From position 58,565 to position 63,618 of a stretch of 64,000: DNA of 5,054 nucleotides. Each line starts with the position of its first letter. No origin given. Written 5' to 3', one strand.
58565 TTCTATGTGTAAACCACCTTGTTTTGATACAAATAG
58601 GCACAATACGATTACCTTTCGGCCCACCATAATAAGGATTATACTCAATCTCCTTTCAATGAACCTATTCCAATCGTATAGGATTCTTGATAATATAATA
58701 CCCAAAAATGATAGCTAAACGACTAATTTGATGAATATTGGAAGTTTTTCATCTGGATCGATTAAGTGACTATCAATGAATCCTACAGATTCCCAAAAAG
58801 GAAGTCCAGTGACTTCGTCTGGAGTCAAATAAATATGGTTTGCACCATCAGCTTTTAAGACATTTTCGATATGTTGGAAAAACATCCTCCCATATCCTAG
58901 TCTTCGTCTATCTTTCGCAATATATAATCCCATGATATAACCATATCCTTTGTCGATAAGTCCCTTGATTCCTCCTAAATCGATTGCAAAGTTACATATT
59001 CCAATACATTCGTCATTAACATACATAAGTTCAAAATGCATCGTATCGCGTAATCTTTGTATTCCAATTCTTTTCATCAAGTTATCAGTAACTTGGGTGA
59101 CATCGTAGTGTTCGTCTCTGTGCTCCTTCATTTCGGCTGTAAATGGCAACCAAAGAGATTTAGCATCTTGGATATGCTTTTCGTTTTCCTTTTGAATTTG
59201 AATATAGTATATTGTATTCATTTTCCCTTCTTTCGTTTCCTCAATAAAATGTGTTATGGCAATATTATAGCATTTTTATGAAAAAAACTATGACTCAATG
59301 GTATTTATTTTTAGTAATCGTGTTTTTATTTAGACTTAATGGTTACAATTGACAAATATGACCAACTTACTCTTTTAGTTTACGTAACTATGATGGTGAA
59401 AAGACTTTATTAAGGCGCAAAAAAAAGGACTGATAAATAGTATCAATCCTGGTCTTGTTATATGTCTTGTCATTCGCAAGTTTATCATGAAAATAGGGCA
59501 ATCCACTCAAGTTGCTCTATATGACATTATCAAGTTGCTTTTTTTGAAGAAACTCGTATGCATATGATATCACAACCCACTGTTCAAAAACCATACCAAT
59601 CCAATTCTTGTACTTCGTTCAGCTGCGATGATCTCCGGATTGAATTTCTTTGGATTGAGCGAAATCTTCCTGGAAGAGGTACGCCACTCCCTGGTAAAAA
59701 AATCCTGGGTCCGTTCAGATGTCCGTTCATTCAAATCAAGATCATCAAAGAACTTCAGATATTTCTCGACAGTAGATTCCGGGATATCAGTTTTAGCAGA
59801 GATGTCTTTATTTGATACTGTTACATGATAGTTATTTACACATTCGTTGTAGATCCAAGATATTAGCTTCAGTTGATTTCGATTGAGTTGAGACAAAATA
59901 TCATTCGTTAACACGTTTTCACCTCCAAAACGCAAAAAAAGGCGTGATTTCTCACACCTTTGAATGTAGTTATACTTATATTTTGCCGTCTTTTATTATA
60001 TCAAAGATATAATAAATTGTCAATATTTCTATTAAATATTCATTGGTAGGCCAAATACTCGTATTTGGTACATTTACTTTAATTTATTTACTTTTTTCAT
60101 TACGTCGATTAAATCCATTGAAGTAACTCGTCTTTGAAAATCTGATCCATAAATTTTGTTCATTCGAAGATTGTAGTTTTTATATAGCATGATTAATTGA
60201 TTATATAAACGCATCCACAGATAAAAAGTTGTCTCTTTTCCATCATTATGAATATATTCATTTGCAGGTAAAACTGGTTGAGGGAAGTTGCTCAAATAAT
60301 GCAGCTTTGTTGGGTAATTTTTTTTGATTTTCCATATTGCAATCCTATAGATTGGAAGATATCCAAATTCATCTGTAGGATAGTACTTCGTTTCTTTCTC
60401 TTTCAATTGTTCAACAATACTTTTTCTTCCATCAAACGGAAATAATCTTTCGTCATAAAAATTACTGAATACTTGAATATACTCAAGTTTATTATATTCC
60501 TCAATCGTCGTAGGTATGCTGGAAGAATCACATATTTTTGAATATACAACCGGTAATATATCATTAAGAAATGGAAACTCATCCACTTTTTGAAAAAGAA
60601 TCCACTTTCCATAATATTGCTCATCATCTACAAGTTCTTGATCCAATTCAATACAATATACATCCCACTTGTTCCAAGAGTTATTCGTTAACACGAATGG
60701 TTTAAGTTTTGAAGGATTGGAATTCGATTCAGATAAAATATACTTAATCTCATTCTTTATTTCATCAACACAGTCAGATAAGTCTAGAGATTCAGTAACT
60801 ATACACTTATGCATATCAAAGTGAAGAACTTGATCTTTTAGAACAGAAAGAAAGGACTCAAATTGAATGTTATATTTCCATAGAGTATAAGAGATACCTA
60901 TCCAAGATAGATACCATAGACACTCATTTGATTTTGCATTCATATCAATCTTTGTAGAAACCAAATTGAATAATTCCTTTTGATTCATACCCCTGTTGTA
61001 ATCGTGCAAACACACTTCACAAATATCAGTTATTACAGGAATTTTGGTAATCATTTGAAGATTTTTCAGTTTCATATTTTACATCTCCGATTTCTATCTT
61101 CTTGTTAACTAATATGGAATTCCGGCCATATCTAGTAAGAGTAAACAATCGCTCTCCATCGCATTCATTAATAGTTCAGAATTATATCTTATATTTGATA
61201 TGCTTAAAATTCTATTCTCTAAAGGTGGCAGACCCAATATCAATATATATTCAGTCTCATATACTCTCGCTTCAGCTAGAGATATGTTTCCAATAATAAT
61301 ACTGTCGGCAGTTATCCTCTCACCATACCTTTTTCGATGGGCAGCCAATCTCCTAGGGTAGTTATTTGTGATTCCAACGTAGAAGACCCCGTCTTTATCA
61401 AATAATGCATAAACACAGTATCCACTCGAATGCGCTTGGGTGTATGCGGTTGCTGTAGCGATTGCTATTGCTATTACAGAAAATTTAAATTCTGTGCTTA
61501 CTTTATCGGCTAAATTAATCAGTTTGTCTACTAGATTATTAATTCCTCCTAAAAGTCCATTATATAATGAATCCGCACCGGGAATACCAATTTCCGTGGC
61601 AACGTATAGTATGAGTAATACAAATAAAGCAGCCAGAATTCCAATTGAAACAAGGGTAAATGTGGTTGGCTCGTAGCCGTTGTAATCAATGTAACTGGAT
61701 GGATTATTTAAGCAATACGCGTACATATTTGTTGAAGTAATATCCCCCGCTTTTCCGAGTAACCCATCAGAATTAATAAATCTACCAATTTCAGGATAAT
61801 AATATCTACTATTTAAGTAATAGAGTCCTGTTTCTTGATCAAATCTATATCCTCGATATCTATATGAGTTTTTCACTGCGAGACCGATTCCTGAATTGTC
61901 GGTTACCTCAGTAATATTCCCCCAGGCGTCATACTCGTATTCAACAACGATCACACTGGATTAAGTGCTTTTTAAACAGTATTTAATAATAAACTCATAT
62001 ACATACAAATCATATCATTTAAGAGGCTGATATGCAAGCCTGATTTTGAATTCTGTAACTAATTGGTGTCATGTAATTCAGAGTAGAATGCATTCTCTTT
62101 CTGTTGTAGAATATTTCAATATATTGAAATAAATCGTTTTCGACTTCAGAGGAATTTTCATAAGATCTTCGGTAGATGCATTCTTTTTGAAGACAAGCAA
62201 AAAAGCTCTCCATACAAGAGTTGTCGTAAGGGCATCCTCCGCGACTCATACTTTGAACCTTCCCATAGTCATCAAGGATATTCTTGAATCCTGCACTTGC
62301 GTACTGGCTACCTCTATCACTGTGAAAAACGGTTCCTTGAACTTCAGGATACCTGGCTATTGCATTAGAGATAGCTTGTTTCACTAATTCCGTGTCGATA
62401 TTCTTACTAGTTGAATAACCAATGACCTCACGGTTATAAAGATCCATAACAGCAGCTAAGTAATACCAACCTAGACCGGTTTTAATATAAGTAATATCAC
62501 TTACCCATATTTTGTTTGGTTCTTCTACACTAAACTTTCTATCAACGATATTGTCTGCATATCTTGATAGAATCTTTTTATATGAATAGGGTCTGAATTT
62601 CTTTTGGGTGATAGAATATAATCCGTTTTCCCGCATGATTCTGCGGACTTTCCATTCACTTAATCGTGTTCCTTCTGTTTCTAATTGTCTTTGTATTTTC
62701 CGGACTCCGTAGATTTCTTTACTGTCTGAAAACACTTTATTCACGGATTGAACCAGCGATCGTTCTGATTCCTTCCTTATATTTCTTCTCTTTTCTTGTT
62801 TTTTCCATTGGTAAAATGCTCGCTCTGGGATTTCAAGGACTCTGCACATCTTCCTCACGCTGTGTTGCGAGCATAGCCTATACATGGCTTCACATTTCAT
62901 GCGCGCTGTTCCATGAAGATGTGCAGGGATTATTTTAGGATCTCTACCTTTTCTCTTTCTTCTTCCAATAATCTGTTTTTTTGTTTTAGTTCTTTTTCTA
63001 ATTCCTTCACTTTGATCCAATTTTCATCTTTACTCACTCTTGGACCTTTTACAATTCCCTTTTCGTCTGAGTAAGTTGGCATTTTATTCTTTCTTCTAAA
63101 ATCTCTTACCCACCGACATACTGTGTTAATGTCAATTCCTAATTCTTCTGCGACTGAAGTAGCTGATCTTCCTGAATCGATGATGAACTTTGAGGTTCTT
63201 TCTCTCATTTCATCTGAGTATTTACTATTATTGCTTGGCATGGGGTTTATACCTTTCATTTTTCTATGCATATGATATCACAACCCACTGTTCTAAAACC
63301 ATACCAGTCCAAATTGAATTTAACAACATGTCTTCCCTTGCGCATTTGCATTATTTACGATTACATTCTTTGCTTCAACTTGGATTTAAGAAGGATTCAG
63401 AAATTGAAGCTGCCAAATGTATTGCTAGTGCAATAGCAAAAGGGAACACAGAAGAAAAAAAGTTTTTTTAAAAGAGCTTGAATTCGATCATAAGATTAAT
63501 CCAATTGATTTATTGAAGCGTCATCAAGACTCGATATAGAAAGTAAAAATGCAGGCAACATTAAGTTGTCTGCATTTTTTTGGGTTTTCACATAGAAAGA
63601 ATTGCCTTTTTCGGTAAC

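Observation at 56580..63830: Family of dispersed intergenic repeats (D-type ~130 nt and A-type ~45 nt) scaffolding the accessory island; A-type copies are solo IS3 left ends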

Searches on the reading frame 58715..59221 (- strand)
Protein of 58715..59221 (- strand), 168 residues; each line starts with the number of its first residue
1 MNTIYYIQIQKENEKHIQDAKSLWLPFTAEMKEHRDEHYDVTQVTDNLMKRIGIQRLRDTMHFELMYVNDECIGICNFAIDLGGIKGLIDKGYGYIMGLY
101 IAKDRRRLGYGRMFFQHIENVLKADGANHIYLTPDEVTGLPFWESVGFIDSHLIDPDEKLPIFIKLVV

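Call 9: search_protein_families(library=pfam, proteins=[window:58715-59221:-], max_evalue=0.01)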
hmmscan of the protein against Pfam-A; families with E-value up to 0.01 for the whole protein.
window:58715-59221:- (168 aa): 4 families
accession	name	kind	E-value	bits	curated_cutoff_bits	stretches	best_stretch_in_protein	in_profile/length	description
PF00583.31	Acetyltransf_1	-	2.2e-10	41.3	20.7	1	56-148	28-116/116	Acetyltransferase (GNAT) family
PF13673.13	Acetyltransf_10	-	1.1e-06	29.1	23.6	1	91-151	49-110/128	Acetyltransferase (GNAT) domain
PF13508.13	Acetyltransf_7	-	1.7e-06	28.7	27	1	66-149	8-83/84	Acetyltransferase (GNAT) domain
PF08445.16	FR47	-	0.008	16.6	22.1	0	86-149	14-78/86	FR47-like protein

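Call 29: find_encoding_contigs(protein=window:58715-59221:-, flank=10000, max_places=10)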
Protein window:58715-59221:- (168 aa): 4 contigs read that carry it; 2 places shown.
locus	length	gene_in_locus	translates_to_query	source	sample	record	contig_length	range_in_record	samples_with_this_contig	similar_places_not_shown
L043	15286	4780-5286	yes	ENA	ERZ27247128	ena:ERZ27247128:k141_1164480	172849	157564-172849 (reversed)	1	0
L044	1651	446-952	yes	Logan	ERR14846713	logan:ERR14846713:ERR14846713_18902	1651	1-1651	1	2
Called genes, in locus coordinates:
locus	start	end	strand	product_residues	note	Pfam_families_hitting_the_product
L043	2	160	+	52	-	?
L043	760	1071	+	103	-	PF01527:HTH_Tnp_1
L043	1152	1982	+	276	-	PF13276:HTH_21, PF00665:rve, PF13683:rve_3, PF13333:rve_2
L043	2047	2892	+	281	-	PF01541:GIY-YIG (weak)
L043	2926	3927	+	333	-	-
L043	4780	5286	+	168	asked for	PF13673:Acetyltransf_10 (faint), PF00583:Acetyltransf_1, PF13508:Acetyltransf_7 (weak)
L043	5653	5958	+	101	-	-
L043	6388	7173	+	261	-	PF01209:Ubie_methyltran (weak), PF01728:FtsJ, PF13489:Methyltransf_23, PF13649:Methyltransf_25, PF13847:Methyltransf_31, PF08241:Methyltransf_11, PF08242:Methyltransf_12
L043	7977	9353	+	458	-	PF09479:Flg_new, PF13306:LRR_5, PF13855:LRR_8 (faint), PF13306:LRR_5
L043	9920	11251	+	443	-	PF01266:DAO (faint), PF01494:FAD_binding_3 (faint), PF03486:HI0933_like (faint), PF07992:Pyr_redox_2, PF13738:Pyr_redox_3, PF00070:Pyr_redox, PF02737:3HCDH_N (weak), PF02852:Pyr_redox_dim, +1 more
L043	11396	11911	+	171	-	-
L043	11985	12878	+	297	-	-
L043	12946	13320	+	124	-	-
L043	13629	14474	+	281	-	PF02645:DegV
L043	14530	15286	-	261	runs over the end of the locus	-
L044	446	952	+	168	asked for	PF13673:Acetyltransf_10 (faint), PF00583:Acetyltransf_1, PF13508:Acetyltransf_7 (weak)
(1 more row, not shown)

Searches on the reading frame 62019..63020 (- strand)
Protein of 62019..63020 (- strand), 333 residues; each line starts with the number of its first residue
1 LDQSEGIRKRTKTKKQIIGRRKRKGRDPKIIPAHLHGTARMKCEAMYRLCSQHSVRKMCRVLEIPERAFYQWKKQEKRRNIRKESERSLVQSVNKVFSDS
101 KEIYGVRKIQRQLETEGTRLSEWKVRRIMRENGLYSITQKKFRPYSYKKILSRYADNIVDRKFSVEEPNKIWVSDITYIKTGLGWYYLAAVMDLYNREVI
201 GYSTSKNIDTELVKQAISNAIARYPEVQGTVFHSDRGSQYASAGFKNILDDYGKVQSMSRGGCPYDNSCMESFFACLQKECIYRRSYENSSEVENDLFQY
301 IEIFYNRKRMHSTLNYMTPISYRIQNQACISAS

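Call 9: search_protein_families(library=pfam, proteins=[window:62019-63020:-], max_evalue=0.01)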
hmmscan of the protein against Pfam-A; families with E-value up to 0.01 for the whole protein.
window:62019-63020:- (333 aa): 7 families
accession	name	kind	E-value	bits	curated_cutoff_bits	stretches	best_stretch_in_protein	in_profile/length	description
PF00665.32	rve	-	2.6e-25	89.1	32.6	1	166-262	2-100/102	Integrase core domain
PF13276.12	HTH_21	-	3.2e-14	53.3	28.1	1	87-142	4-60/60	HTH-like domain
PF13333.12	rve_2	-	1.7e-13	50.9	22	1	271-326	1-55/56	Integrase core domain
PF13683.12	rve_3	-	1.4e-11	44.4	26.5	1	256-319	5-67/67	Integrase core domain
PF01527.26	HTH_Tnp_1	-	0.002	18.7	24.1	1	51-77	22-48/75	Transposase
PF13384.12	HTH_23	-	0.0092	16.2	24.6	0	39-75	4-40/50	Homeodomain-like domain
PF13022.12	HTH_Tnp_1_2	-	0.0098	16.4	27.9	0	51-99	25-74/122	Helix-turn-helix of insertion element transposase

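Call 30: find_encoding_contigs(protein=window:62019-62900:-, flank=6000, max_places=10)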
Protein window:62019-62900:- (293 aa): 3 contigs read that carry it; 2 places shown.
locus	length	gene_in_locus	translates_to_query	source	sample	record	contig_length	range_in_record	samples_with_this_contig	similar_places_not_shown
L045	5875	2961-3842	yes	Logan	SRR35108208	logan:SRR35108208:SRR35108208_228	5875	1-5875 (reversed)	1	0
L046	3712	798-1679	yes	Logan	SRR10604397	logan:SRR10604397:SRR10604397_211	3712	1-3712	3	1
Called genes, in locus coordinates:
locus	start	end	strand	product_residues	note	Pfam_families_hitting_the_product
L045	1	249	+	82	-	?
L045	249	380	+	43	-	-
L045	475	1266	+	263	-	PF13489:Methyltransf_23, PF03848:TehB (weak), PF01209:Ubie_methyltran (weak), PF05175:MTS (weak), PF13649:Methyltransf_25, PF13847:Methyltransf_31, PF08241:Methyltransf_11, PF08242:Methyltransf_12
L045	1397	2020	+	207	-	PF00583:Acetyltransf_1, PF13508:Acetyltransf_7, PF08445:FR47 (weak)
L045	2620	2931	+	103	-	PF01527:HTH_Tnp_1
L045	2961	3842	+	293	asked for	PF13276:HTH_21, PF00665:rve, PF13683:rve_3, PF13333:rve_2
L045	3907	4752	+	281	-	PF01541:GIY-YIG (weak)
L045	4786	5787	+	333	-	-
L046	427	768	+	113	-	PF01527:HTH_Tnp_1 (weak)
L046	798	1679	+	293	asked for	PF13276:HTH_21, PF00665:rve, PF13683:rve_3, PF13333:rve_2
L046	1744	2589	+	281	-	PF01541:GIY-YIG (weak)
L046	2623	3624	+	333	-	-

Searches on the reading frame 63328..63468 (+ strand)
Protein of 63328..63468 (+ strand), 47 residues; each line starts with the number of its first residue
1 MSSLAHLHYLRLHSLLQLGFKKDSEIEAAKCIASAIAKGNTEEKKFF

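Call 75: search_protein_families(library=pfam, proteins=[window:63328-63468:+], max_evalue=0.1)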
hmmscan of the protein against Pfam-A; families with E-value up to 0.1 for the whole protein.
seq(47 aa): 0 families
